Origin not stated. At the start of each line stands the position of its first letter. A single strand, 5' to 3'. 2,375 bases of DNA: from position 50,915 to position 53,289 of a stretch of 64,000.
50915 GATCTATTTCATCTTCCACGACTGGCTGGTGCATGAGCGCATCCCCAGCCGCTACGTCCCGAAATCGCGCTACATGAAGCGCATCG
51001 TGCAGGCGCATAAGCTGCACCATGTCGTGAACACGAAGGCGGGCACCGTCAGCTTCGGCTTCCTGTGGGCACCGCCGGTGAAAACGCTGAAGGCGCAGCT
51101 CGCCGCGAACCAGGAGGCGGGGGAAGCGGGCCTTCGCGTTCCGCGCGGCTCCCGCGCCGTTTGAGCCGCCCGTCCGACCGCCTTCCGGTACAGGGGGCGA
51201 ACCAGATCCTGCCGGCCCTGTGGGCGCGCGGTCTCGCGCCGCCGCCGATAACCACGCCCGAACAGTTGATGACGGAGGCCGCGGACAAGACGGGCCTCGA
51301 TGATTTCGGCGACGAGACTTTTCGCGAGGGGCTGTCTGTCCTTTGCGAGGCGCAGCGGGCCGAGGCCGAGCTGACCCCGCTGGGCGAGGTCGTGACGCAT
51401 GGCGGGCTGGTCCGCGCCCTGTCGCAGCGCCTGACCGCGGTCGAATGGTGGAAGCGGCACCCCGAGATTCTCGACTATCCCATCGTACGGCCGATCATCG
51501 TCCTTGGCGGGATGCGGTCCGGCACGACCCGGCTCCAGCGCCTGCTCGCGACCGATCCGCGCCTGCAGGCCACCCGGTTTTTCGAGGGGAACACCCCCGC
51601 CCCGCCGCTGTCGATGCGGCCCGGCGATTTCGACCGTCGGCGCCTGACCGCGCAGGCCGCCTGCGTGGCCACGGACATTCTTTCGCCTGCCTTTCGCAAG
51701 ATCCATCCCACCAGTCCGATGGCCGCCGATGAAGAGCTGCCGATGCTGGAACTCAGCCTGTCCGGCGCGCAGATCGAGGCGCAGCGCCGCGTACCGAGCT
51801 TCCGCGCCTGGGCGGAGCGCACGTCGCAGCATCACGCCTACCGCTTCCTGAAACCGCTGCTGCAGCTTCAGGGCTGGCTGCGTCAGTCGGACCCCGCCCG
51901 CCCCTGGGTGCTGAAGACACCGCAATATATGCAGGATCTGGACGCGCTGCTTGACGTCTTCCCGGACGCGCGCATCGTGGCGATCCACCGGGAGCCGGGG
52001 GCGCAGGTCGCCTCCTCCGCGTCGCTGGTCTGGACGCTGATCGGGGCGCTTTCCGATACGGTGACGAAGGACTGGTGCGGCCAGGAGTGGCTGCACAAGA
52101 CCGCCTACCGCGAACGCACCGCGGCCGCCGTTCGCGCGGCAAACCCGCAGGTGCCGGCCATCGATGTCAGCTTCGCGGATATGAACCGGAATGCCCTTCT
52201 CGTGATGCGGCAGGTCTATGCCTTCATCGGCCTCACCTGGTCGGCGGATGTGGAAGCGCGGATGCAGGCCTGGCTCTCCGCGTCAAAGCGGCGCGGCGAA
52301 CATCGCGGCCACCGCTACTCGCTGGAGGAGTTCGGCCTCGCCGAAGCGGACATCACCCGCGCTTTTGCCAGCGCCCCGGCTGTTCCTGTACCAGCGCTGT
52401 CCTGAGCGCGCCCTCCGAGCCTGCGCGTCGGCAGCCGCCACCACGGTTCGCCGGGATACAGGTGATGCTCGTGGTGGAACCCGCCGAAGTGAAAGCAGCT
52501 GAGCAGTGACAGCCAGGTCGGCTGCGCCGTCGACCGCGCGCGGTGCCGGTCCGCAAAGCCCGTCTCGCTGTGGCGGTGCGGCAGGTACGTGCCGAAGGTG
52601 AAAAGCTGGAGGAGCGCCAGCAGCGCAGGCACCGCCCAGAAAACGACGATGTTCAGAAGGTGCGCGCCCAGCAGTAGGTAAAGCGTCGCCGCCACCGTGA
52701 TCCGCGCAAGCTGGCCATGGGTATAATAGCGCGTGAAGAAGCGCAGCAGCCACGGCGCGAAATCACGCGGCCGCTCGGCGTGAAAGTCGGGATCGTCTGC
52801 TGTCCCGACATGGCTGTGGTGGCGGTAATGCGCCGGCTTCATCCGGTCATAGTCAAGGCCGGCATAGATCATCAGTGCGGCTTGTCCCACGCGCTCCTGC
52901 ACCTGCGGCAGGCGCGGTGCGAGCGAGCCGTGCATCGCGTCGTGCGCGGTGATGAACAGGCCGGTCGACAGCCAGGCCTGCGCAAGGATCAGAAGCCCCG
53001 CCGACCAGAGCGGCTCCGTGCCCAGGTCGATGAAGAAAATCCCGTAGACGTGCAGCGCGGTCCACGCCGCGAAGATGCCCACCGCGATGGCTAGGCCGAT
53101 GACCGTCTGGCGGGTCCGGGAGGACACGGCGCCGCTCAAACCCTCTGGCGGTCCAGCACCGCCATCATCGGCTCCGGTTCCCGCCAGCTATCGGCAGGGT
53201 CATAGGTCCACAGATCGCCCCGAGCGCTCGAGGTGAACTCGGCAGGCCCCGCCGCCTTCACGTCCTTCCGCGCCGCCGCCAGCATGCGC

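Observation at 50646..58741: Carotenoid cluster with an embedded PAPS-type sulfotransferase: candidate pathway for sulfated keto-hydroxy carotenoids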

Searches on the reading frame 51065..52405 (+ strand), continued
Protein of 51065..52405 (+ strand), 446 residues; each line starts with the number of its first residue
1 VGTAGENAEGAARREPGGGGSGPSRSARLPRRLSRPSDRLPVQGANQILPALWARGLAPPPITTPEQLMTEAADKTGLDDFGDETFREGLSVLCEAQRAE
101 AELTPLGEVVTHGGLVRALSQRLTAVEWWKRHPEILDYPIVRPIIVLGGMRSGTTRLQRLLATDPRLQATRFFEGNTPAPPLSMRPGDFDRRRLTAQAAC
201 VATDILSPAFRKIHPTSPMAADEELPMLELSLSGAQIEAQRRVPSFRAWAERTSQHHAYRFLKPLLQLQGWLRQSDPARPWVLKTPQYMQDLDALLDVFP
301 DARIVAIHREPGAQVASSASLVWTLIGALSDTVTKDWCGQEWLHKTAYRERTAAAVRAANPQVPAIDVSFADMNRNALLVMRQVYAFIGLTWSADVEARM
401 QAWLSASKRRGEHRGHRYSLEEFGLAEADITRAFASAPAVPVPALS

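Call 26: search_solved_structures(query=A1, max_evalue=1, show_alignments=2)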
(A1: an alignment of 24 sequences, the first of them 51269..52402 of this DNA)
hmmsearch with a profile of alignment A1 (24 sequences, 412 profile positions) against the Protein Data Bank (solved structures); distinct sequences matched with E-value up to 1: 11.
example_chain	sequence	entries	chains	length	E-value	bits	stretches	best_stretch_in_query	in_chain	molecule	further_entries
2zq5_A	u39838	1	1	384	5.4e-68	233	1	34-403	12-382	Putative uncharacterized protein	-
2z6v_A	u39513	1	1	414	1.9e-54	188.4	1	35-410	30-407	Putative uncharacterized protein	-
4gox_A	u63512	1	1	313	0.0051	19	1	236-365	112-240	Polyketide synthase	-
9wp1_A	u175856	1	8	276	0.055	15.6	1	248-365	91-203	Protein-tyrosine sulfotransferase 1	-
5wrj_A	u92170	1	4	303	0.057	15.5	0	248-365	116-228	Protein-tyrosine sulfotransferase 1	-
5wri_A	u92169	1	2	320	0.062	15.4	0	248-365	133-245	Protein-tyrosine sulfotransferase 1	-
8w5z_A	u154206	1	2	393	0.088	14.9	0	254-367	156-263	Protein-tyrosine sulfotransferase (Fragment)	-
2p6j_A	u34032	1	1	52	0.17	14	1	359-406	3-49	designed engrailed homeodomain variant UVF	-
8xgz_A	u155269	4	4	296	0.22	13.6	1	327-377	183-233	S4 | Sulfotransferase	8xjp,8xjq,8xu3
4eec_A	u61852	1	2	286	0.29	13.2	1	321-392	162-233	StaL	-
2ov8_A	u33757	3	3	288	0.29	13.2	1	321-392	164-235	StaL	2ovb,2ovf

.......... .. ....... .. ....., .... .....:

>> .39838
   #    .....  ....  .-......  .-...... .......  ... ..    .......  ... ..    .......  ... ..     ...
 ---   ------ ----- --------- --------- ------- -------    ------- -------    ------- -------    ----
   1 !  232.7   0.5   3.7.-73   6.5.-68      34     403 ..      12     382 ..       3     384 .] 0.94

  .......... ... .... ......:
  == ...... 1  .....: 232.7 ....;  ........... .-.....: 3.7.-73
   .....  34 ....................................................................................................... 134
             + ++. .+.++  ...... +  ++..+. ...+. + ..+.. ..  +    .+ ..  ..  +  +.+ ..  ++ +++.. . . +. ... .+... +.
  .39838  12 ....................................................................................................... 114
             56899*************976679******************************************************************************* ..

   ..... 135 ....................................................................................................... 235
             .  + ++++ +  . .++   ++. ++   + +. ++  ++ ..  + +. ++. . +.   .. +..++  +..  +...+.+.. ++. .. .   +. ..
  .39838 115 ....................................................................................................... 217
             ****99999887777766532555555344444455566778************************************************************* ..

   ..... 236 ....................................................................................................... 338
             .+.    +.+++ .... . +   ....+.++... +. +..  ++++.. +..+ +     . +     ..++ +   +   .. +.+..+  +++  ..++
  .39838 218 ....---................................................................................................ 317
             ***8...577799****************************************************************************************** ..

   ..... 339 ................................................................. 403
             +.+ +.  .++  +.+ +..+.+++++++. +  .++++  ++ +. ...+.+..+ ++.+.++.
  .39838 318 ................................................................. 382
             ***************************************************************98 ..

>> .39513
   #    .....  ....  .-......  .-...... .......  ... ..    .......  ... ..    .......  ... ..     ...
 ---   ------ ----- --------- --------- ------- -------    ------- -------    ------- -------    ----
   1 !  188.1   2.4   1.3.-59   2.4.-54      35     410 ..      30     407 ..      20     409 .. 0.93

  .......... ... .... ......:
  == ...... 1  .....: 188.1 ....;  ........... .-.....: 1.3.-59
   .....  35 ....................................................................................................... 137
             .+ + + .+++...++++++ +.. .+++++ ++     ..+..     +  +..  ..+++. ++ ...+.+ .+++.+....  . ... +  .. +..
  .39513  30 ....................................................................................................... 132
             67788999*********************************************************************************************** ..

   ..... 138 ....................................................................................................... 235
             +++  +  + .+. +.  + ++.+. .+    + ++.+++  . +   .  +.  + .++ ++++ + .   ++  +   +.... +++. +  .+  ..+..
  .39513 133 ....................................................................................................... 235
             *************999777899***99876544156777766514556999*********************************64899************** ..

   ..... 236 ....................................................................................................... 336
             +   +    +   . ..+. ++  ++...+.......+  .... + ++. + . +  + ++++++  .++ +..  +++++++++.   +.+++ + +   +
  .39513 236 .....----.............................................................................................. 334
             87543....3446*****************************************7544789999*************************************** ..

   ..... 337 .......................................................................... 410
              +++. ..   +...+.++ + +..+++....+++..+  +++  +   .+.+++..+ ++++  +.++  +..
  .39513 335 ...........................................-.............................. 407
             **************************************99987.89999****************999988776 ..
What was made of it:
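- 51161..52405 (+): Stf1-type PAPS-dependent sulfotransferase, 414 aa, TTG start. Candidate xanthophyll 3-O-sulfotransferase. PDB Stf1 2zq5 E=5.4e-68 and Stf9 2z6v E=1.9e-54 (call 26).
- On PAPS-dependent sulfotransferase fold (Pfam Sulfotransfer_3, PF13469): The segment aligns to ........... of Stf1 (call 26).
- On Mycobacterial Stf1/Stf9-type sulfotransferases: Profile positions 34-403 align to Stf1 residues 12-382 (call 26).
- Closest known: Mycobacterial Stf1. Different: Both PDB entries are deposited only as 'putative uncharacterized protein' (call 26), so they give no substrate information.
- A profile of the family matches the full length of M. tuberculosis Stf1 (2zq5, E=5.4e-68) and M. 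avium Stf9 (2z6v, E=1.9e-54) (call 26). The solved relatives Stf1 and Stf9 are deposited only as 'putative uncharacterized protein' (call 26), so they say nothing about substrate.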

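Call 30: predict_structure(alignment_id=A1)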
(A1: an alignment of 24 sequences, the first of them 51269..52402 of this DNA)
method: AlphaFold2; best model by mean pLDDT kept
length: 378 residues; sequences in the alignment: 24
mean_pLDDT: 92.2   pTM: 0.91
mean pLDDT of the five models: 92.2, 91.2, 90.5, 90.4, 88.4
residues with pLDDT >= 90: 306; 70-90: 57; 50-70: 12; < 50: 3
segments of 3 or more residues with pLDDT < 50: 376-378
pLDDT, mean of each block of 10 residues (from residue 1): 98 95 96 94 95 98 98 95 83 96 95 90 94 89 85 90 89 92 95 97 95 90 96 96 92 90 94 95 95 97 93 98 98 95 75 96 86 50
secondary structure, 60 per line:
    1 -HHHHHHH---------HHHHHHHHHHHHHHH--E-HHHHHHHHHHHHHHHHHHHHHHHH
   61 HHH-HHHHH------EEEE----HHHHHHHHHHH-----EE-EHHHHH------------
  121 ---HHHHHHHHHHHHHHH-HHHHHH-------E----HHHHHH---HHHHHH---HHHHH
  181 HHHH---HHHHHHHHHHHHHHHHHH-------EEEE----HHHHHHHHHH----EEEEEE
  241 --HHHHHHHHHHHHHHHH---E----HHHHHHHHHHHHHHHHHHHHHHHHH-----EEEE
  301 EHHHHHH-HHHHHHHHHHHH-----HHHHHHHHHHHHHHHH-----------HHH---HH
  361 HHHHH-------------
elements in order: H2-8 H18-32 H37-63 H65-69 E76-79 H84-94 H104-108 H124-138 H140-145 H158-163 H167-172 H176-184 H188-205 E213-216 H221-230 E235-240 H243-258 H267-291 E297-301 H302-307 H309-320 H326-341 H359-365
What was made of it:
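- On PAPS-dependent sulfotransferase fold (Pfam Sulfotransfer_3, PF13469): The loop aligns to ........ of Stf1 (call 26) and follows strand 76-79 in the model (call 30). Strand 235-240 is followed by helix 243-258 (call 30).
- The structure model is confident, with pLDDT 92 (call 30).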

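Call 33: find_encoding_contigs(protein=P0001, flank=10000, max_places=2)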
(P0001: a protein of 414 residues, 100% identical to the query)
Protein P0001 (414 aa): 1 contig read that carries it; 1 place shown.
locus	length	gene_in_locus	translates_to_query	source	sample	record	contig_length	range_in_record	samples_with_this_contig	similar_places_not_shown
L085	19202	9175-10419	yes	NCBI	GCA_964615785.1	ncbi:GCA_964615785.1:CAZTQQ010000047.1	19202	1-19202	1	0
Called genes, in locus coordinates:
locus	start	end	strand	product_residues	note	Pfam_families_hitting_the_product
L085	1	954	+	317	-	?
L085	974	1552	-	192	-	-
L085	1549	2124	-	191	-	-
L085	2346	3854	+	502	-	PF00450:Peptidase_S10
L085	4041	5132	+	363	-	PF11017:DUF2855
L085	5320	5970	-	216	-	-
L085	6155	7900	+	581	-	PF00916:Sulfate_transp, PF01740:STAS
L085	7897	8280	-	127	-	-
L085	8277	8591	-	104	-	-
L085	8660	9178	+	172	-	-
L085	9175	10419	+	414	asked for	PF13469:Sulfotransfer_3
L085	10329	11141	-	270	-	PF00487:FA_desaturase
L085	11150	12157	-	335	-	PF00494:SQS_PSY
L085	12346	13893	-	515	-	PF00070:Pyr_redox (faint), PF01266:DAO, PF01593:Amino_oxidase, PF07992:Pyr_redox_2 (faint), PF13450:NAD_binding_8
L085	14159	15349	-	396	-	PF05834:Lycopene_cycl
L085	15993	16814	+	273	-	PF04116:FA_hydroxylase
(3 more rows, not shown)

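Call 34: fold_search(model_id=the predicted structure, library=pdb)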
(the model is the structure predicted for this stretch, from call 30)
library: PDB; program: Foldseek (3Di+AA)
matches with E <= 10: 395; with E <= 0.001: 18
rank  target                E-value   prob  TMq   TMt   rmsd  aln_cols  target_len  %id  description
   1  2zq5                  1.4e-21  1.00  0.84  0.87   3.4       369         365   30  Crystal structure of sulfotransferase STF1 from Mycobacterium tuberculosis H37Rv (type1 form) (released 2009-09-29)
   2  2z6v                  8.9e-18  1.00  0.82  0.79   3.7       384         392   26  Crystal structure of sulfotransferase STF9 from Mycobacterium avium (released 2008-09-09)
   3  5wrj_C                5.8e-05  1.00  0.30  0.40  14.6       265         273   15  Crystal structure of human tyrosylprotein sulfotransferase-1 complexed with PAP and gastrin peptide (released 2017-09-06)
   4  3ap3_C                6.4e-05  1.00  0.36  0.46  10.1       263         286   16  Crystal structure of human tyrosylprotein sulfotransferase-2 complexed with PAP (released 2011-10-26)
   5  3ap2_B                9.5e-05  1.00  0.36  0.44  10.8       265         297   15  Crystal structure of human tyrosylprotein sulfotransferase-2 complexed with PAP,C4 peptide, and phosphate ion (released 2011-10-26)
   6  8w5z_A                1.1e-04  1.00  0.38  0.43  11.2       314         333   16  Crystal structure of tick tyrosylprotein sulfotransferase reveals the activation mechanism of tick anticoagulant prote (released 2024-04-10)
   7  3ap3_B                1.1e-04  1.00  0.34  0.44  11.3       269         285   17  Crystal structure of human tyrosylprotein sulfotransferase-2 complexed with PAP (released 2011-10-26)
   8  3ap3_A                1.2e-04  1.00  0.32  0.41  11.7       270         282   15  Crystal structure of human tyrosylprotein sulfotransferase-2 complexed with PAP (released 2011-10-26)
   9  5wri_A                1.3e-04  1.00  0.33  0.44  12.6       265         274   15  Crystal structure of human tyrosylprotein sulfotransferase-1 complexed with PAP and C4 peptide (released 2017-09-13)
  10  3rnl                  1.3e-04  1.00  0.34  0.49  14.0       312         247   16  Crystal Structure of Sulfotransferase from Alicyclobacillus acidocaldarius (released 2011-06-29)
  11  4gbm                  1.5e-04  1.00  0.37  0.48  12.0       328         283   11  Sulfotransferase Domain from the Curacin Biosynthetic Pathway (released 2012-10-17)
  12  9wwe                  1.6e-04  1.00  0.33  0.40  14.4       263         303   16  Crystal structure of human tyrosylprotein sulfotransferase 2 (TPST2) in cation-bound state (released 2025-12-31)
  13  5wrj_A                1.6e-04  1.00  0.33  0.44  11.7       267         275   14  Crystal structure of human tyrosylprotein sulfotransferase-1 complexed with PAP and gastrin peptide (released 2017-09-06)
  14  4gox                  1.7e-04  1.00  0.35  0.46  10.7       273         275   17  Sulfotransferase Domain from the Synechococcus PCC 7002 Olefin Synthase (released 2012-10-17)
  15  3ap1_A                2.6e-04  1.00  0.36  0.44  13.1       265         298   17  Crystal structure of human tyrosylprotein sulfotransferase-2 complexed with PAP and C4 peptide (released 2011-10-26)
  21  1fmj_A                5.7e-03  0.99  0.33  0.36  11.3       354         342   12  CRYSTAL STRUCTURE OF MERCURY DERIVATIVE OF RETINOL DEHYDRATASE IN A COMPLEX WITH RETINOL AND PAP (released 2001-05-02)
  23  1x8j_A                8.0e-03  0.98  0.31  0.33  12.8       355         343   11  Crystal structure of retinol dehydratase in complex with androsterone and inactive cofactor PAP (released 2005-02-08)
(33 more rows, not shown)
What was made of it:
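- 51161..52405 (+): AF2 model pLDDT 92, Foldseek TM-score 0.84 and 0.82 (calls 30, 34).
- On Mycobacterial Stf1/Stf9-type sulfotransferases: Foldseek aligns 369 columns with TM-scores 0.84 and 0.87 (call 34).
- Closest known: Mycobacterial Stf1. Same: Same 5'-PSB (R-x-G-T-T) and 3'-PB (H-R...S) motifs (calls 26, 34).
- The AF2 model (pLDDT 92.2) superposes on them with TM-scores of 0.84 and 0.82 (calls 30, 34). Foldseek recovers retinol dehydratase (1fmj, 1x8j) and the CurM and OLS sulfotransferase domains (4gbm, 4gox) as distant structural relatives (call 34).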

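Call 53: find_related_loci(query=A2, collection=metagenome_contigs, flank=6000)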
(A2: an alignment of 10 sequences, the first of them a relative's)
Query A2 (388 aa) in metagenome_contigs; peptide patterns used: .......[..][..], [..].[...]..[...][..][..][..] (x = any residue, [..] = any of these).
549 stretches matched a pattern; 332 encode a relative of the query (tblastn E <= 1e-3); the best 80 are kept; 80 distinct loci.
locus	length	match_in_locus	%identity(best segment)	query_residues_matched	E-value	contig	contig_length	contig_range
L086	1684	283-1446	69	1-388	0e+0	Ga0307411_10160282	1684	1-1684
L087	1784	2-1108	69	20-388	3e-177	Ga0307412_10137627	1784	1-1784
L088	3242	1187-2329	56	5-381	2e-135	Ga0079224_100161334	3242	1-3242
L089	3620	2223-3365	56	5-381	2e-134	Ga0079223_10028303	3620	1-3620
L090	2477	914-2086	55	7-388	3e-138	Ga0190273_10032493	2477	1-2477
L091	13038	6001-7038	59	35-378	1e-122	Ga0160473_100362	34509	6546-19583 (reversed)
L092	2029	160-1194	58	35-377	4e-128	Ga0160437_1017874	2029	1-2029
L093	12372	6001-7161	54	2-376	4e-120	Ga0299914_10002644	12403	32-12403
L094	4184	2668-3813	53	6-378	9e-121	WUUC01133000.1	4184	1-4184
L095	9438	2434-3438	54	39-374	1e-117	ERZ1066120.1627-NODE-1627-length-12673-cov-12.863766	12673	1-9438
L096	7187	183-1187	54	39-374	1e-116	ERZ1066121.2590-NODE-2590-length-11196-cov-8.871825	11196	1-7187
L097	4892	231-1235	54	39-374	5e-117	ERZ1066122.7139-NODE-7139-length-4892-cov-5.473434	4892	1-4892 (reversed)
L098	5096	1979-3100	54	8-376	7e-117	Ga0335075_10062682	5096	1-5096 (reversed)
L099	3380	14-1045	52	35-378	6e-117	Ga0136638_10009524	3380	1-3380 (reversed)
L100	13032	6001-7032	58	36-379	4e-119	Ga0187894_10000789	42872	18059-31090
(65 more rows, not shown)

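Call 63: search_protein_families(library=pfam, proteins=[L001:9450-10004:+], max_evalue=10)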
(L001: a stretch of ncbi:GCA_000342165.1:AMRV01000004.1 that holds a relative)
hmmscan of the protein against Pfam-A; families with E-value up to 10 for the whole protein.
L001:9450-10004:+ (184 aa): 3 families
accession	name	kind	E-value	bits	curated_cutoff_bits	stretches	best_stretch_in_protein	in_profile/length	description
PF04116.19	FA_hydroxylase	-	7.8e-12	46.2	31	1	10-139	1-121/132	Fatty acid hydroxylase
PF03994.20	DUF350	-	0.026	15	26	1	7-109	10-99/133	Domain of Unknown Function (DUF350)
PF19728.4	DUF6220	-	6.2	7.7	29.8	1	48-88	16-56/66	Family of unknown function (DUF6220)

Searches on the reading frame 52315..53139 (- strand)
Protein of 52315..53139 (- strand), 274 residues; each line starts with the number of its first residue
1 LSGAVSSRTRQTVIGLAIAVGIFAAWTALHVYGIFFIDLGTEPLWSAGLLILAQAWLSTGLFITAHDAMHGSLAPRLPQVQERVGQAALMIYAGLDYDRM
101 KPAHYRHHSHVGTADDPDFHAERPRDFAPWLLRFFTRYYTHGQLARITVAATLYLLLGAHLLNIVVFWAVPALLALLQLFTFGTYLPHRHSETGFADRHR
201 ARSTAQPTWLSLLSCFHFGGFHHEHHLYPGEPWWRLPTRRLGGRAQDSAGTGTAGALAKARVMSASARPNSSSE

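Call 3: search_protein_families(library=pfam, proteins=[window:52315-53139:-], max_evalue=0.01)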
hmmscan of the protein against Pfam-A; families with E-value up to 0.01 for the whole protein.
window:52315-53139:- (274 aa): 1 family
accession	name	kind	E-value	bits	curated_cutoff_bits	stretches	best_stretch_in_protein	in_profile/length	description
PF00487.30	FA_desaturase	-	5.5e-24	85.8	29.7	2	146-238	143-233/253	Fatty acid desaturase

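Call 4: search_protein_families(library=ncbifam, proteins=[window:52315-53139:-], max_evalue=0.01)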
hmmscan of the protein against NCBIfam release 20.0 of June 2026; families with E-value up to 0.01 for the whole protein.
window:52315-53139:- (274 aa): 3 families
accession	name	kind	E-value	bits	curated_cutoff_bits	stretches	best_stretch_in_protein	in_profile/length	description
NF045690.1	BCarotKetCrtW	equivalog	3.1e-67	226.6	350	1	8-238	19-248/257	beta-carotene ketolase CrtW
NF045688.1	BCarotHydoxCrtR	equivalog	6.2e-08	32.1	475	1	58-235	64-248/297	beta-carotene hydroxylase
NF041365.1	GntB_guanitoxin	equivalog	8.3e-08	32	380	1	147-237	182-272/308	guanitoxin biosynthesis L-arginine gamma (S) hydroxylase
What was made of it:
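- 52315..53139 (-): crtW, beta-carotene 4-ketolase. It converges on the ST gene and overlaps it by 91 nt at the 3' ends. Best NCBIfam hit is NF045690 CrtW, E=3.1e-67, below the equivalog cut-off (calls 3, 4).
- On CrtW (beta-carotene ketolase), for ORF 52315-53139: NF045690 scores 226.6 bits against a 350-bit cut-off (call 4).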
